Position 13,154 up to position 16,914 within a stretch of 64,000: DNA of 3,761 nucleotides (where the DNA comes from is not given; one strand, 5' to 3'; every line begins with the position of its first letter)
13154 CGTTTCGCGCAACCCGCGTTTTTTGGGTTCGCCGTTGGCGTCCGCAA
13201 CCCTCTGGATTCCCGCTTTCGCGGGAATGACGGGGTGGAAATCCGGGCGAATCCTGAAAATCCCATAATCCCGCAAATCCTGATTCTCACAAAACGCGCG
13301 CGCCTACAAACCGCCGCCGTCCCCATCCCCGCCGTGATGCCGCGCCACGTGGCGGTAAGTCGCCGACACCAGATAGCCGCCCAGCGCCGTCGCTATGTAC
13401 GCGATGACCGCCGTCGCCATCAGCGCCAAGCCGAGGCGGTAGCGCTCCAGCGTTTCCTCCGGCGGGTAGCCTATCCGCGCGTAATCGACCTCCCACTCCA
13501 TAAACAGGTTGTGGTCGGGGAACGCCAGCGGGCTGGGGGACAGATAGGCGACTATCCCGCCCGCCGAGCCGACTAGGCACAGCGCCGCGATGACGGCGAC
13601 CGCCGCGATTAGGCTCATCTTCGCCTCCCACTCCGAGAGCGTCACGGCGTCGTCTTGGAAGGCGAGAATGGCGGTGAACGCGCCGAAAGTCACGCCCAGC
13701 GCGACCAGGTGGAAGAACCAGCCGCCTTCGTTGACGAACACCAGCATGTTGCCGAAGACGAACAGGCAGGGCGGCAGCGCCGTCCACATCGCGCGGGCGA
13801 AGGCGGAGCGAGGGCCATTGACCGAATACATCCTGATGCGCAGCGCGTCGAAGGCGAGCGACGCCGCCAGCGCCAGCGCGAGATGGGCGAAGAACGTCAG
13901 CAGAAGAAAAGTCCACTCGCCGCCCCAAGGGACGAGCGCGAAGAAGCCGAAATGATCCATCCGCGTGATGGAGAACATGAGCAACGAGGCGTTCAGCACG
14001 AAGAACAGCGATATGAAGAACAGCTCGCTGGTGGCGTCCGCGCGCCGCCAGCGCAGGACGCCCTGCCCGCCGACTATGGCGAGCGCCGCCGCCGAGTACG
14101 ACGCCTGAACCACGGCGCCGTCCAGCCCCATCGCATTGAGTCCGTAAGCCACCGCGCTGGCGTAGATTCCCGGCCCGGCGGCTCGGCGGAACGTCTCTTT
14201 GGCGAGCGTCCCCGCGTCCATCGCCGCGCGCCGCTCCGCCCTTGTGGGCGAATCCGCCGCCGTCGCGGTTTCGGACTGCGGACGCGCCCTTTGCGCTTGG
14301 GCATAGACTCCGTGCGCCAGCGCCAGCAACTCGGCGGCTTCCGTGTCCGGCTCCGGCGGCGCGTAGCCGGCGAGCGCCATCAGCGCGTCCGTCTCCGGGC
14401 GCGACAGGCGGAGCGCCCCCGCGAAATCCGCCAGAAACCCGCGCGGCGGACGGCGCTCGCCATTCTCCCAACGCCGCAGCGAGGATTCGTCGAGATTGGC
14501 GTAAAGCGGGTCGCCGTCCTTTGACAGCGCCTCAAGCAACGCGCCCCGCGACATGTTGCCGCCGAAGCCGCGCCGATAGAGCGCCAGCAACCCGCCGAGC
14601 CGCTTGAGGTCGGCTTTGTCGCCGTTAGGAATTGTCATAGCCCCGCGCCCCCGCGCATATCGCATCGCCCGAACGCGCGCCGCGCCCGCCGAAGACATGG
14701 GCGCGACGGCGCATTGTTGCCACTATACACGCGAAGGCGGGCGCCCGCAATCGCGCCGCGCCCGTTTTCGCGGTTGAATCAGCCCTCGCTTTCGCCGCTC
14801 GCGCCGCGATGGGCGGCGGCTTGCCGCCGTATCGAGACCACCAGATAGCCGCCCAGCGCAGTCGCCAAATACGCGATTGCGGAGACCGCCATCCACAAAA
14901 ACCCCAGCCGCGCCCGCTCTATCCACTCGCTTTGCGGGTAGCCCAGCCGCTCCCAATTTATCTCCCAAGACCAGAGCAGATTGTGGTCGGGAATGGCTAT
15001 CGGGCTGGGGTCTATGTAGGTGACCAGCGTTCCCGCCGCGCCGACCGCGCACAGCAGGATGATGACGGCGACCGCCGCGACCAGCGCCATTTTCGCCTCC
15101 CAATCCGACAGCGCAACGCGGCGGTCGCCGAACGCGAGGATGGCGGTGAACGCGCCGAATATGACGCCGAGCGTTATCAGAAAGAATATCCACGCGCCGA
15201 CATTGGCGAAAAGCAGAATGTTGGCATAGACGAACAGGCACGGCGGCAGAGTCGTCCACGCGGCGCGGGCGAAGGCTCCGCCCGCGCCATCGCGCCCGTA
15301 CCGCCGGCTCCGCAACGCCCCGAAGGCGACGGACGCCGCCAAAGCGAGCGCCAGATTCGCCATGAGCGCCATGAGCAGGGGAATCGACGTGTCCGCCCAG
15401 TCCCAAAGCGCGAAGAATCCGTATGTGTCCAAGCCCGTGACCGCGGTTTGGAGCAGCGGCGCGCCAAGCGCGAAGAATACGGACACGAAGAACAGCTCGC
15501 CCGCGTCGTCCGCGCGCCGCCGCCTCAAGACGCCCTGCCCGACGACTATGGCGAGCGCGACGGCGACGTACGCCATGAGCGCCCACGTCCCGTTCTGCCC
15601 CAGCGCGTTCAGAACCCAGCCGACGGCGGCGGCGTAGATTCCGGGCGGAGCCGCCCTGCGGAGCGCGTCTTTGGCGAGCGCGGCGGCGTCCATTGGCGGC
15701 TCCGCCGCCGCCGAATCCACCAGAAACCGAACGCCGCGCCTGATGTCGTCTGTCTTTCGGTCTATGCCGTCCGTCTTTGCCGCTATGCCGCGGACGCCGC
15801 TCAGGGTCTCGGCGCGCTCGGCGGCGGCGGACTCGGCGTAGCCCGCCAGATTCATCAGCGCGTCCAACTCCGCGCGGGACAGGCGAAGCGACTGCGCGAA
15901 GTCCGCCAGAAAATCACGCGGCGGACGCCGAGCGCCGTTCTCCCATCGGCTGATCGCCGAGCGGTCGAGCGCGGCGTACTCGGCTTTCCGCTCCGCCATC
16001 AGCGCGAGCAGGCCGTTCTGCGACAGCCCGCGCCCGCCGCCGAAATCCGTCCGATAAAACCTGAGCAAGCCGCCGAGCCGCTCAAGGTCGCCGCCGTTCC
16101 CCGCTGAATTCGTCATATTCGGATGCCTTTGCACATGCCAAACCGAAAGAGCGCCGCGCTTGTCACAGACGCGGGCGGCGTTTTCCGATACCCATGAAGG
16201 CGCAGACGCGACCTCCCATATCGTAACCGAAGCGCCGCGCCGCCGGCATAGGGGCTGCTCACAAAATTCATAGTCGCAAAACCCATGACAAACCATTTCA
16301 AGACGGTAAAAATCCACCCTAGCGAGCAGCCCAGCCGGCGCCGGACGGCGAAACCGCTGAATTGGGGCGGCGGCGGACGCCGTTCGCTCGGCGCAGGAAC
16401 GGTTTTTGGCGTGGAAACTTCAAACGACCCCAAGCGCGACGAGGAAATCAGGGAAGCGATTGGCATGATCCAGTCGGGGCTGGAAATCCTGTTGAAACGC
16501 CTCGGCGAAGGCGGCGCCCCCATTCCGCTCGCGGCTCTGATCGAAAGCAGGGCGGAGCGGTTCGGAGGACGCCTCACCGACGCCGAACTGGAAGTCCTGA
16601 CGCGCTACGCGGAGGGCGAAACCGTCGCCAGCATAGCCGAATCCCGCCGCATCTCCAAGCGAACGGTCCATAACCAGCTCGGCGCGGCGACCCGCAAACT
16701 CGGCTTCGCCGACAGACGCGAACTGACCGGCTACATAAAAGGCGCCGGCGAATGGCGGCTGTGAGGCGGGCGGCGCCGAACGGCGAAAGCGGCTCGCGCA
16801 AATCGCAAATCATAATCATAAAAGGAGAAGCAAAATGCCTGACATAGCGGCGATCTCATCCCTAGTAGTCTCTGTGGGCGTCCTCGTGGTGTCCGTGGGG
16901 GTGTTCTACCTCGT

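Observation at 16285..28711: Co-directional 12.4-kb cluster: LuxR - microprotein - PD40 chimera - S8/vWA protease - three RCC1 propellers - repeated-module membrane proteins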

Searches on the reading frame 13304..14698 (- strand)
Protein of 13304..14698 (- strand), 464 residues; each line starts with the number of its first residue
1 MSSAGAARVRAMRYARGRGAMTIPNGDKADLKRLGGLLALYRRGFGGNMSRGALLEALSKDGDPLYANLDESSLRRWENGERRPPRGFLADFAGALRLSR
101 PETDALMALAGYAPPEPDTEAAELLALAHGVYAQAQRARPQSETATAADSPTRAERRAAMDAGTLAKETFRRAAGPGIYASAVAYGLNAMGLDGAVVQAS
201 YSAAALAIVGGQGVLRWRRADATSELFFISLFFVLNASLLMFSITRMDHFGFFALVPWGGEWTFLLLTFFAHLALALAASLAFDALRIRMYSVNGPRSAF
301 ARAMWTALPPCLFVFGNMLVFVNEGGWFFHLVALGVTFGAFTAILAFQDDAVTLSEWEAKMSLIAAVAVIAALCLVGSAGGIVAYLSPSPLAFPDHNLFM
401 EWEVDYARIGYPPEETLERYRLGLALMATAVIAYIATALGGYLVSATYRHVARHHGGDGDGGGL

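Call 7: search_protein_families(library=pfam, proteins=[window:13304-14698:-], max_evalue=0.001)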
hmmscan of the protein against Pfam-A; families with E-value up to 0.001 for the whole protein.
window:13304-14698:- (464 aa): 1 family
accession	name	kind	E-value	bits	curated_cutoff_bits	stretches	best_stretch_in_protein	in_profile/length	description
PF13560.12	HTH_31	-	1.4e-05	25.7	27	1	33-106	1-64/64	Helix-turn-helix domain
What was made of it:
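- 13304..14698 (-): XRE-type HTH (HTH_31) protein with six predicted TM helices. This is the recurrent, divergently transcribed candidate regulator or sensor. Pfam HTH_31 (call 7).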

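Call 28: search_protein_families(library=ncbifam, proteins=[window:13304-14698:-], max_evalue=0.01)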
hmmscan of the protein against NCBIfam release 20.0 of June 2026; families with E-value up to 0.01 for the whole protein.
window:13304-14698:- (464 aa): 0 families

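Call 46: search_protein_families(library=padloc, proteins=[window:13304-14698:-], max_evalue=0.01)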
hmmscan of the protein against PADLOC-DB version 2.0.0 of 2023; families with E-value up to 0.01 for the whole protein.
window:13304-14698:- (464 aa): 0 families

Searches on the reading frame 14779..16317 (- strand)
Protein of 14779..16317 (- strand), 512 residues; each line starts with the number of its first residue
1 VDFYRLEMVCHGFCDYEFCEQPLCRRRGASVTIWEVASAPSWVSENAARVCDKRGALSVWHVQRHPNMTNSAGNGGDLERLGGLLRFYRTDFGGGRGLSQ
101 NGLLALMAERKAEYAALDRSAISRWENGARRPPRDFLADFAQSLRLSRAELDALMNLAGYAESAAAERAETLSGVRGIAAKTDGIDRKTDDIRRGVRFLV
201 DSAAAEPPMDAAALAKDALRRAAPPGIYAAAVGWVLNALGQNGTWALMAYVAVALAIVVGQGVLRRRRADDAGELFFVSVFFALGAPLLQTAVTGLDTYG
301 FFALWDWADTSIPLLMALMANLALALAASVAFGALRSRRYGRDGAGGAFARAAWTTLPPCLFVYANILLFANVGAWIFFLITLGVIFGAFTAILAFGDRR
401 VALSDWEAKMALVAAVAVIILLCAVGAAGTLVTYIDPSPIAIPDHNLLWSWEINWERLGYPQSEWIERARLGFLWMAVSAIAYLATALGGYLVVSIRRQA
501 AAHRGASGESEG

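Call 7: search_protein_families(library=pfam, proteins=[window:14779-16317:-], max_evalue=0.001)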
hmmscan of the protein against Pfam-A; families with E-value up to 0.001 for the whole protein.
window:14779-16317:- (512 aa): 2 families
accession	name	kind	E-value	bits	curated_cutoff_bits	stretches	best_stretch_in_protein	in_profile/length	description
PF13560.12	HTH_31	-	3.1e-06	27.8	27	1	81-154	2-64/64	Helix-turn-helix domain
PF01381.28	HTH_3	-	0.00065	20.1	23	0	115-151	19-55/55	Helix-turn-helix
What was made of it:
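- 14779..16317 (-): Paralogue of the XRE-HTH/6-TM protein. The real start is probably the Met at about 16116, so it would not overlap the LuxR gene. Pfam HTH_31/HTH_3 (call 7).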

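Call 28: search_protein_families(library=ncbifam, proteins=[window:14779-16317:-], max_evalue=0.01)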
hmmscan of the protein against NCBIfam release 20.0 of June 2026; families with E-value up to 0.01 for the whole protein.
window:14779-16317:- (512 aa): 0 families

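Call 46: search_protein_families(library=padloc, proteins=[window:14779-16317:-], max_evalue=0.01)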
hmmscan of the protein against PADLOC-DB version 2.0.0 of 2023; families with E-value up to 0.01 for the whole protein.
window:14779-16317:- (512 aa): 0 families

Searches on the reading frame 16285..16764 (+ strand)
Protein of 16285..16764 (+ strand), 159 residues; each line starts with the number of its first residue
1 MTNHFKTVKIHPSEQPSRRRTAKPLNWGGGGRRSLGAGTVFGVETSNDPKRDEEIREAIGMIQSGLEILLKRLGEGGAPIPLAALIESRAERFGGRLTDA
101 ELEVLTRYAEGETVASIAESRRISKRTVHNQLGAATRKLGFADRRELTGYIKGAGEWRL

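Call 4: search_protein_families(library=pfam, proteins=[window:16285-16764:+], max_evalue=0.01)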
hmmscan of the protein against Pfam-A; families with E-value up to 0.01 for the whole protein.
window:16285-16764:+ (159 aa): 4 families
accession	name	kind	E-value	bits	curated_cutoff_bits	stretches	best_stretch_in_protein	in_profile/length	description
PF00196.25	GerE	-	4.1e-10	39.6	23.5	1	97-148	3-54/57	Bacterial regulatory proteins, luxR family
PF08281.18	Sigma70_r4_2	-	0.0048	17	25.7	1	104-139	18-54/54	Sigma-70, region 4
PF02796.21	HTH_7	-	0.0049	17.4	23.8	0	102-128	12-38/45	Helix-turn-helix domain of resolvase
PF13384.12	HTH_23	-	0.0049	17.1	24.6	1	102-130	8-36/50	Homeodomain-like domain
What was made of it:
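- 16285..16764 (+): Small GerE/LuxR-type HTH protein with no receiver or ligand-binding domain. It is specific to the window. Pfam GerE E 4e-10, residues 97-148 only (call 4).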

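Call 28: search_protein_families(library=ncbifam, proteins=[window:16285-16764:+], max_evalue=0.01)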
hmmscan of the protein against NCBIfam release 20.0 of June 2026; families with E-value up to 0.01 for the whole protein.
window:16285-16764:+ (159 aa): 9 families
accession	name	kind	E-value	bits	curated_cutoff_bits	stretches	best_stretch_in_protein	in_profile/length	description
TIGR03541.1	reg_near_HchA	equivalog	6.5e-07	29.1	215.6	1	85-142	160-217/232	PA1136 family autoinducer-binding transcriptional regulator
NF052366.1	photon_PedR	equivalog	1.4e-05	25.1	120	1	97-147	3-53/74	photosynthetic electron transport-dependent transcriptional regulator PedR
NF052445.1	RespRegMctR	equivalog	0.00013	21.4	300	1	84-151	132-199/205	two-component system response regulator MctR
TIGR03020.2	EpsA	equivalog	0.00025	20.8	170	1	94-144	188-238/247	XrtB/PEP-CTERM-associated transcriptional regulator EpsA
NF047402.1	TransRegVisN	equivalog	0.00028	20.2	250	1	86-146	176-235/246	transcriptional regulator VisN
NF047785.1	respo_reg_MadR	equivalog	0.00051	19.4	300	1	94-146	146-198/209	MadR family response regulator transcription factor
NF041232.1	BagY_FevT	exception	0.00055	18.9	700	1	97-150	297-350/367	LuxR family transcriptional regulator BagY/FevT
NF008098.0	PRK10840.1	equivalog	0.0032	17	235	1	93-151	146-205/216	response regulator transcription factor RcsB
TIGR02985.1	Sig70_bacteroi1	subfamily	0.0067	16.7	126.4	1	102-139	120-158/162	RNA polymerase sigma-70 factor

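Call 46: search_protein_families(library=padloc, proteins=[window:16285-16764:+], max_evalue=0.01)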
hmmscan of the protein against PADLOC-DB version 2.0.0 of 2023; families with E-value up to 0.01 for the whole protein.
window:16285-16764:+ (159 aa): 5 families
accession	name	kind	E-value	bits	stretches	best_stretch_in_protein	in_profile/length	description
PDLC01851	CARF3--CARF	-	2.7e-05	21.7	1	89-139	201-252/279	-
PDLC01848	CARF3--CARF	-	0.0023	15.6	1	85-134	123-172/197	-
PDLC01044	Csa3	-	0.0034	15.3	1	93-136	130-174/194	Type I-A associated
PDLC01268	CasR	-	0.0062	14.5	1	30-133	84-159/179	"CAS-I,CAS-II,CAS-III,CAS-IV,CAS-V,CAS-VI; associated_signaling"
PDLC01855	CARF3--CARF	-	0.008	13.9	0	87-131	208-252/288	-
